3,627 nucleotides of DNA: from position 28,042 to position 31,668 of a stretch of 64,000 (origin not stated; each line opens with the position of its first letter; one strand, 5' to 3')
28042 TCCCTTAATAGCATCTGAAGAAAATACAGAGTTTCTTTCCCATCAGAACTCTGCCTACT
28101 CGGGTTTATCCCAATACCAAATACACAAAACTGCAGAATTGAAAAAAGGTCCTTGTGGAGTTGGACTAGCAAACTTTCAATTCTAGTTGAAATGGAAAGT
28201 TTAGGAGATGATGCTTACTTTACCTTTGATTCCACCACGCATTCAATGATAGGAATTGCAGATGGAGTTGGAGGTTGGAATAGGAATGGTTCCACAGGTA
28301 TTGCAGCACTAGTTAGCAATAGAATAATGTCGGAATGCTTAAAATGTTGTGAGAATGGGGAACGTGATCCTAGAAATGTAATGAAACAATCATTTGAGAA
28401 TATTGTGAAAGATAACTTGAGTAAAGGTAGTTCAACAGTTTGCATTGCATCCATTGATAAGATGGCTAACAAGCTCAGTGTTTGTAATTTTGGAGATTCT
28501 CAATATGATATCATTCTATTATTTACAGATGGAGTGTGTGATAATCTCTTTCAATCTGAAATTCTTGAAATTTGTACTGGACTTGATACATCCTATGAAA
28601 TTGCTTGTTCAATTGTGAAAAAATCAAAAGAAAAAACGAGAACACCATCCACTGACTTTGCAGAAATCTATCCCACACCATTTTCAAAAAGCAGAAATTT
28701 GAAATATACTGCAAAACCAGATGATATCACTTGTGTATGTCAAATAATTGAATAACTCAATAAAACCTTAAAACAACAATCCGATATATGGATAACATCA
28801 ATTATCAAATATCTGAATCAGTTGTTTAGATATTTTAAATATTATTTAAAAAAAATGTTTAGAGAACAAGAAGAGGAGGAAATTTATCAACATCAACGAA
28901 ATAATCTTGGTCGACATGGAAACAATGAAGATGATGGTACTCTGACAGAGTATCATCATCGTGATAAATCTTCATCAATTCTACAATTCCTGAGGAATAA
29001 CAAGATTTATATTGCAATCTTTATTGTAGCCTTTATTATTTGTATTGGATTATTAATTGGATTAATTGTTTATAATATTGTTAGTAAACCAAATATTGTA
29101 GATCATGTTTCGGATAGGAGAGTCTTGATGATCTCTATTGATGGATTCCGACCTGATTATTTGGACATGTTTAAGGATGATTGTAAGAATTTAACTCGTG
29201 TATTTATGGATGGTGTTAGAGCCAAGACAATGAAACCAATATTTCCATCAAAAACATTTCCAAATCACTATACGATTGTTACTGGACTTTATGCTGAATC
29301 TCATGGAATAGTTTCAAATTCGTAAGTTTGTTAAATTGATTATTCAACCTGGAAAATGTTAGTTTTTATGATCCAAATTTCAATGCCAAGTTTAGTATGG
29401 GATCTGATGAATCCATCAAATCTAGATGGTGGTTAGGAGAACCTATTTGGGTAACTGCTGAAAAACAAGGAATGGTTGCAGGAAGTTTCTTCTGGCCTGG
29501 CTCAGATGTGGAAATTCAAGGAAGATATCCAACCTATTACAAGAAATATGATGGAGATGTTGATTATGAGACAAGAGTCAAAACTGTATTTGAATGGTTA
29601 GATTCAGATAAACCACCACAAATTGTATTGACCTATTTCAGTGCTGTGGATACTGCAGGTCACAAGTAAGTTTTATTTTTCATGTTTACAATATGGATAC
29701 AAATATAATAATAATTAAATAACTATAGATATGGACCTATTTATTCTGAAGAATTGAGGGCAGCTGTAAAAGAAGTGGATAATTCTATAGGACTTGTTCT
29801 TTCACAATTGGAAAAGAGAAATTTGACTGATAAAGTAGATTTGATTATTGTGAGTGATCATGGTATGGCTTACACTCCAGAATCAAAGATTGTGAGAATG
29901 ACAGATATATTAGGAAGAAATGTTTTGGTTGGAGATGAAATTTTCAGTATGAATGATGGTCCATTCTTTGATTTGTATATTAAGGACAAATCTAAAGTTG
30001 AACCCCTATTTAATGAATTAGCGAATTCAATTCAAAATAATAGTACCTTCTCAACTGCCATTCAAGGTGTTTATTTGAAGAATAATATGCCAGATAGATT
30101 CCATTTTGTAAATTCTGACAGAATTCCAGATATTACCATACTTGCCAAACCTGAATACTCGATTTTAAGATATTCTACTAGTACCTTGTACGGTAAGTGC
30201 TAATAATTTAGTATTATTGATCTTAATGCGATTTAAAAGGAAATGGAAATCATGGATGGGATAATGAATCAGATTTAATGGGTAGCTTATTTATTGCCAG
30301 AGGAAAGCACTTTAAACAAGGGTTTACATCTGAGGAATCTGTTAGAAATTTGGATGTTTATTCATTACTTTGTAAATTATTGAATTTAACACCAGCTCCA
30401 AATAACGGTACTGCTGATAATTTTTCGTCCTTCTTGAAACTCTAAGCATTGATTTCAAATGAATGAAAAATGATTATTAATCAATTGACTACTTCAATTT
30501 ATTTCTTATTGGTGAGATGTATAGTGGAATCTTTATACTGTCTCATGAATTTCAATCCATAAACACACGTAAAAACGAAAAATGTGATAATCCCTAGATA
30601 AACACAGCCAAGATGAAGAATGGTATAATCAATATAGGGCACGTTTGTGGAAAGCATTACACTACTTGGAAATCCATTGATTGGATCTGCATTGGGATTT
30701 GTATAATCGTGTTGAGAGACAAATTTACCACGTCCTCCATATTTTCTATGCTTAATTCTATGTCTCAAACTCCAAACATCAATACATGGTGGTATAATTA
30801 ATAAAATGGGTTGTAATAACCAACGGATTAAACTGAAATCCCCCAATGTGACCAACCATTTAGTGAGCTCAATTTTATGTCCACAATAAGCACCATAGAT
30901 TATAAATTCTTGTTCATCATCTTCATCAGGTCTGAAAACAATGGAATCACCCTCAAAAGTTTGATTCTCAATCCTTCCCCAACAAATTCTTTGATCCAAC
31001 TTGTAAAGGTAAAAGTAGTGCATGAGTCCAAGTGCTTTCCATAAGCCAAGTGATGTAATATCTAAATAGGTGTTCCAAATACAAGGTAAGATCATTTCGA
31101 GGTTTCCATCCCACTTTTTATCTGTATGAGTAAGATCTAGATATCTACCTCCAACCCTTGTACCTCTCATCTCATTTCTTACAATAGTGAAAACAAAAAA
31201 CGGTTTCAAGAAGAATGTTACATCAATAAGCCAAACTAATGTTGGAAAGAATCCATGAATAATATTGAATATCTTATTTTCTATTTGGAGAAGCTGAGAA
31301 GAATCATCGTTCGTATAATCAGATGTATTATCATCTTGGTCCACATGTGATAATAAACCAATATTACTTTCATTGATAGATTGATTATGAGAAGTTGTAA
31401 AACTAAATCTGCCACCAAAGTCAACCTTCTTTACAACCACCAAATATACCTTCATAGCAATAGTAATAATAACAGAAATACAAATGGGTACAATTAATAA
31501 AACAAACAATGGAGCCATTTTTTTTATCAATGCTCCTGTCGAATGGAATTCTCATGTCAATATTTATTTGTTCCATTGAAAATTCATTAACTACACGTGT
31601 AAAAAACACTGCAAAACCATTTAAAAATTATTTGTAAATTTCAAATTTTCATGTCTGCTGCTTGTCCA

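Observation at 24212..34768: Very small, tightly sized spliceosomal introns across the locus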

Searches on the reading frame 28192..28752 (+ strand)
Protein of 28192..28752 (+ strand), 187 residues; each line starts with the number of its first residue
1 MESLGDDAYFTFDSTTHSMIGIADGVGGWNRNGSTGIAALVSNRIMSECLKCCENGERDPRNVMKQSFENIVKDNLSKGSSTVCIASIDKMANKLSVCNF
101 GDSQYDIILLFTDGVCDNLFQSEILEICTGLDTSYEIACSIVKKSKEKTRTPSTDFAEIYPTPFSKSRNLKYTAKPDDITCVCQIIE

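Call 47: search_protein_families(library=pfam, max_evalue=0.001, proteins=[window:28192-28752:+])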
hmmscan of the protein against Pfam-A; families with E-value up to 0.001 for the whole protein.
seq(187 aa): 0 families

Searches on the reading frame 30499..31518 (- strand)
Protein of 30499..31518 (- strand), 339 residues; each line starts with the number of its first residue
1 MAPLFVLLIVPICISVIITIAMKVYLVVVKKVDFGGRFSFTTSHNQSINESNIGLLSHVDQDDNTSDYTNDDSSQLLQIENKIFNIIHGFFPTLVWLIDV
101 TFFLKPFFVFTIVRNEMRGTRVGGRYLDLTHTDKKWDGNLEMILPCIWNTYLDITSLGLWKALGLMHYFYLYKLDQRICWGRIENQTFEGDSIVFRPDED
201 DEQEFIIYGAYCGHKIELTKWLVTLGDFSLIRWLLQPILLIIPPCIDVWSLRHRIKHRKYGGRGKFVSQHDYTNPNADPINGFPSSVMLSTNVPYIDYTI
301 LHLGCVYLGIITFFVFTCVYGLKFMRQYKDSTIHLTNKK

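Call 6: find_encoding_contigs(protein=window:30499-31518:-, flank=3000, max_places=4)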
Protein window:30499-31518:- (339 aa): no gene with exactly this product is on record in the collection.
